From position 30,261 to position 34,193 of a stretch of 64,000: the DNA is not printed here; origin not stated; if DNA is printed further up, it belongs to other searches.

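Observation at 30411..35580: Class B (B12-binding) radical SAM gene tightly coupled to a PknK-like kinase-STAND-TPR giant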

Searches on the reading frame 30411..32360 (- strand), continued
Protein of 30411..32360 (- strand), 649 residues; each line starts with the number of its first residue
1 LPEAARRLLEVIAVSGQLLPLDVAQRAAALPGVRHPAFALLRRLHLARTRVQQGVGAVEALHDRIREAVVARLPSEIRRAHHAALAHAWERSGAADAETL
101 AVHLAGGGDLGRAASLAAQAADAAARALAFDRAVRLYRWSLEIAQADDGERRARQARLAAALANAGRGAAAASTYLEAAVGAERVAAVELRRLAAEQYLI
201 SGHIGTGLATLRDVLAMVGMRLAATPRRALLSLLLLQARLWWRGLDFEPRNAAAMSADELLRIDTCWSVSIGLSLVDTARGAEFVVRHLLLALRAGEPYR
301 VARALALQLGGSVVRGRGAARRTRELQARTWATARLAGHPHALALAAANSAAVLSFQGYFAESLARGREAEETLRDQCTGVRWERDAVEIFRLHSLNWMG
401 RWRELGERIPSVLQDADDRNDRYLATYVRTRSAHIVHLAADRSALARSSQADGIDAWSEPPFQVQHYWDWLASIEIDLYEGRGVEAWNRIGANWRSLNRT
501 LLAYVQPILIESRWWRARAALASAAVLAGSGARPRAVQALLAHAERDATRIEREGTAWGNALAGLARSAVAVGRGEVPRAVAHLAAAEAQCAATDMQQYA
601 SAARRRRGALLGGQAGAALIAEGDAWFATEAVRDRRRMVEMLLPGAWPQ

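Call 70: fold_search(model_id=the predicted structure, library=pdb)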
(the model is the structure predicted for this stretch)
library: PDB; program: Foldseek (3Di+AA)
matches with E <= 10: 1036; with E <= 0.001: 15
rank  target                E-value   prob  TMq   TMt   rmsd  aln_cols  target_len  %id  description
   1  8qca_B                1.7e-04  1.00  0.20  0.18  20.9       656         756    9  CryoEM structure of a S. Cerevisiae Ski2387 complex in the closed state bound to RNA (released 2023-11-15)
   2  8pkp_O                3.1e-04  1.00  0.43  0.41  12.7       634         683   11  Cryo-EM structure of the apo Anaphase-promoting complex/cyclosome (APC/C) at 3.2 Angstrom resolution (released 2023-07-19)
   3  8fgw_D                3.2e-04  1.00  0.19  0.11  26.6       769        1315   11  Human IFT-A complex structures provide molecular insights into ciliary transport (released 2023-02-22)
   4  7t7t_A                3.8e-04  1.00  0.31  0.41  19.8       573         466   10  Structure of TSK/BRU1 bound to histone H3.1 (released 2022-03-30)
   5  2gw1_A                3.8e-04  1.00  0.28  0.35  28.3       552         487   11  Crystal Structure of the Yeast Tom70 (released 2006-06-27)
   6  5g04_O                4.6e-04  1.00  0.44  0.42  12.9       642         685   11  Structure of the human APC-Cdc20-Hsl1 complex (released 2016-05-25)
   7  9gaw_O                5.6e-04  1.00  0.45  0.42  13.0       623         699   13  High-resolution structure of the Anaphase-promoting complex/cyclosome (APC/C) bound to co-activator Cdh1 (released 2024-08-14)
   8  7rdr_A                6.1e-04  0.97  0.12  0.15  20.7       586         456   13  Circular tandem repeat protein with novel repeat topology and enhanced subunit contact surfaces (released 2021-09-01)
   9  8q9t_E                6.3e-04  1.00  0.20  0.15  21.8       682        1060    9  CryoEM structure of a S. Cerevisiae Ski238 complex bound to RNA (released 2023-11-29)
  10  8tar_O                8.0e-04  1.00  0.41  0.39  11.6       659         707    9  APC/C-CDH1-UBE2C-Ubiquitin-CyclinB-NTD (released 2023-09-27)
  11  8hmd_C                8.0e-04  1.00  0.28  0.17  15.2       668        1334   12  base module state 2 of Tetrahymena IFT-A (released 2023-06-14)
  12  5l9u_O                8.3e-04  1.00  0.40  0.39  14.2       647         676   11  Model of human Anaphase-promoting complex/Cyclosome (APC/C-CDH1) with a cross linked Ubiquitin variant-substrate-UBE2C (released 2016-09-14)
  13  5dse_A                8.3e-04  1.00  0.27  0.31  16.7       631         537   13  Crystal Structure of the TTC7B/Hyccin Complex (released 2015-12-02)
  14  4ui9_O                9.0e-04  1.00  0.48  0.46  10.9       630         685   11  Atomic structure of the human Anaphase-Promoting Complex (released 2015-06-17)
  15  5a31_O                9.8e-04  1.00  0.48  0.46  10.9       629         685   11  Structure of the human APC-Cdh1-Hsl1-UbcH10 complex. (released 2015-11-18)
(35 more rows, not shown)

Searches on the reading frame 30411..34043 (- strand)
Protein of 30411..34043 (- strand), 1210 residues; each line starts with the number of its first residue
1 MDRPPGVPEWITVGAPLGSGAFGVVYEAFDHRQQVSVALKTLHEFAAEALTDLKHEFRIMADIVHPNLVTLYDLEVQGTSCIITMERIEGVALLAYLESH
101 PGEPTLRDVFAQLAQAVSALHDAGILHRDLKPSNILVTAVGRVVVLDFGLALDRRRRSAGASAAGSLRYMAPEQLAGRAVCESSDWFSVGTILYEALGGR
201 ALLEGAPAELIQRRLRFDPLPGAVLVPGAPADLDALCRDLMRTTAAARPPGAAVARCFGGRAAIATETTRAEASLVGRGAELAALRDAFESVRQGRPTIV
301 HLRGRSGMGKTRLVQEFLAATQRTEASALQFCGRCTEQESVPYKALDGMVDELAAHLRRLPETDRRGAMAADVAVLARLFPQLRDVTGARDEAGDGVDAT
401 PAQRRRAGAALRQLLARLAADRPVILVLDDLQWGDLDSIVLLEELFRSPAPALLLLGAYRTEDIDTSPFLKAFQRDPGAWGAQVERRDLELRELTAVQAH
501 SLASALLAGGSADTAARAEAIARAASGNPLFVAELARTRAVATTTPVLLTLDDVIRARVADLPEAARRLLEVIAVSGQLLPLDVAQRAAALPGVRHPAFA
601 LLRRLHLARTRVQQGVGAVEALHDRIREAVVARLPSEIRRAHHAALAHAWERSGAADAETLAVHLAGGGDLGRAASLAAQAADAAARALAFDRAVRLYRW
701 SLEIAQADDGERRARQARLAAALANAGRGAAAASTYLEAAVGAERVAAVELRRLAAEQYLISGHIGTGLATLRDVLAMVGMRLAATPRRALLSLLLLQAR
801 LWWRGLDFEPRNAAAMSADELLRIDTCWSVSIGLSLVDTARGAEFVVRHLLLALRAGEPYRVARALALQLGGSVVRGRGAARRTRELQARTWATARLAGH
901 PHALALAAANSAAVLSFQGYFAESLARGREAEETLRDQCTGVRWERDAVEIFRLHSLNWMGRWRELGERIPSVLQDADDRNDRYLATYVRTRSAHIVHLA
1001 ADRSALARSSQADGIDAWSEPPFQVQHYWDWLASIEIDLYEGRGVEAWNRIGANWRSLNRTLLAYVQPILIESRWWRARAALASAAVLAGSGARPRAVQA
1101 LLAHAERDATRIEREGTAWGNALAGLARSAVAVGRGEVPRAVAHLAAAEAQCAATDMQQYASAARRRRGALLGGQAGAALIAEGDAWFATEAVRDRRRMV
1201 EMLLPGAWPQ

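Call 6: search_protein_families(library=pfam, proteins=[window:30411-34043:-], max_evalue=0.01)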
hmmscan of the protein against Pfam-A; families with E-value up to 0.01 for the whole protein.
window:30411-34043:- (1210 aa): 8 families
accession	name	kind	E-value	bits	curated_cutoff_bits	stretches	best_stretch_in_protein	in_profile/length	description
PF00069.31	Pkinase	-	1.5e-41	143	31.7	1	13-205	3-199/263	Protein kinase domain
PF07714.23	PK_Tyr_Ser-Thr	-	6e-32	111.4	23.1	1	12-198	2-199/258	Protein tyrosine and serine/threonine kinase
PF13191.12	AAA_16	-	4.2e-25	89.6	32.6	1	275-451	2-161/167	AAA ATPase domain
PF03109.22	ABC1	-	9.5e-08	31.9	22.9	1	79-153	141-216/244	ABC1 atypical kinase-like domain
PF06293.20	Kdo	-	2.2e-06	27.7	21.3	1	80-154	91-172/207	Lipopolysaccharide kinase (Kdo/WaaP) family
PF13401.12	AAA_22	-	0.00016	22.4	27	1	298-449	6-114/130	AAA domain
PF17667.7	Pkinase_fungal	-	0.00026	20.3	24.1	1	110-177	292-367/387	Fungal protein kinase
PF01163.29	RIO1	-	0.0066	16.5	22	0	82-157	82-157/187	RIO domain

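Call 7: search_protein_families(library=ncbifam, proteins=[window:30411-34043:-], max_evalue=0.01)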
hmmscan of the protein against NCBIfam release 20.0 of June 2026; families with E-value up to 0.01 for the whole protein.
window:30411-34043:- (1210 aa): 22 families
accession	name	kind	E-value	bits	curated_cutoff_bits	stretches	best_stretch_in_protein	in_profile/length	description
NF033483.0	PknB_PASTA_kin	equivalog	1.1e-41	143.6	450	1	13-251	11-257/563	Stk1 family PASTA domain-containing Ser/Thr kinase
TIGR03903.1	TOMM_kin_cyc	equivalog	3e-37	128.1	705.75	2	35-220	4-207/1267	TOMM system kinase/cyclase fusion protein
NF047741.1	antiphage_MADS6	equivalog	4.1e-37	128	460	2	108-272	303-470/612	methylation-associated defense system protein kinase MAD6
NF052427.1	StpK7MSMEG_1200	equivalog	1.7e-27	96.2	900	1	17-200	15-206/601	serine/threonine protein kinase StpK7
NF009651.0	PRK13184.1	equivalog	3.1e-22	78.4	839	1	17-197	10-225/932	serine/threonine-protein kinase PknD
NF038150.1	lanthi_synth_IV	equivalog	2.3e-21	75.8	650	1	23-345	203-509/851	class IV lanthionine synthetase LanL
NF053615.1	SerThrKinAfsKStmc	equivalog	3.7e-17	62.3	1300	1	107-253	115-259/809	protein serine/threonine kinase AfsK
TIGR03724.2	arch_bud32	equivalog_domain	9.5e-13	48.1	125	1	54-154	41-134/193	KEOPS complex kinase/ATPase Bud32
NF058632.1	SerThrKinPrkT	equivalog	2.4e-12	46.5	280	1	15-149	27-163/322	serine/threonine protein kinase PrkT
NF038151.1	lanthi_synth_III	equivalog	3.1e-11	42.4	575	1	46-196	263-422/833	class III lanthionine synthetase LanKC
NF011463.0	PRK14879.1-4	equivalog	2.5e-10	40.2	188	1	54-152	66-161/237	Kae1-associated kinase Bud32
NF033442.0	BREX_PglW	equivalog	5.1e-10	37.7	990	1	12-151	515-660/1391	BREX system serine/threonine kinase PglW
NF011464.0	PRK14879.1-7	equivalog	5.9e-10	39.2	246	1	68-151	68-149/221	Kae1-associated kinase Bud32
NF043056.1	T4SS_LegK1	equivalog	2.6e-09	36.2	550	1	115-194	200-281/516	Dot/Icm T4SS effector kinase LegK1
NF007174.0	PRK09605.1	equivalog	2.1e-08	33.1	447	1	54-152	384-474/535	bifunctional N(6)-L-threonylcarbamoyladenine synthase/serine/threonine protein kinase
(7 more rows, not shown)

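Call 20: search_protein_families(library=padloc, proteins=[window:30411-34043:-], max_evalue=0.01)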
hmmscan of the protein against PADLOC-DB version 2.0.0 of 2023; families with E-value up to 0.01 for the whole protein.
window:30411-34043:- (1210 aa): 34 families (the best 25 are shown)
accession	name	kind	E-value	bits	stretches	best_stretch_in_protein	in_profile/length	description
PDLC04138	mad6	-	2e-55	186.9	1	4-249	46-301/659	mads_6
PDLC04042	PD-T4-6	-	5e-51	172.1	1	13-253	13-263/292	-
PDLC04053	PD-T4-6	-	2.2e-48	163.3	1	15-253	15-262/311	-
PDLC04061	PD-T4-6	-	2.2e-38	131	1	15-248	22-269/510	-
PDLC04039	PD-T4-6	-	9.9e-38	128.3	1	15-251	20-264/458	-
PDLC04047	PD-T4-6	-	2.1e-37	126.9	1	16-226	17-235/327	-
PDLC04054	PD-T4-6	-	6.9e-37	125.7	1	16-255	17-267/347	-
PDLC01088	C3a189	-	2.7e-34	116.8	1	17-314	5-282/840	kinase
PDLC04060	PD-T4-6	-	8.8e-34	115.2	1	17-201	16-207/486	-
PDLC04043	PD-T4-6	-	1.3e-32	111.4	1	15-242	21-257/452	-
PDLC04064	PD-T4-6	-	5.1e-32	109.2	1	16-256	27-274/369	-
PDLC04048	PD-T4-6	-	1.1e-31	108.5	1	16-221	17-230/354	-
PDLC04041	PD-T4-6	-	1.3e-31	108.4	1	17-270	36-300/443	-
PDLC04057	PD-T4-6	-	2.4e-29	100.6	1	17-206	16-213/443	-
PDLC04052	PD-T4-6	-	4.9e-28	96.6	1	13-261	13-275/496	-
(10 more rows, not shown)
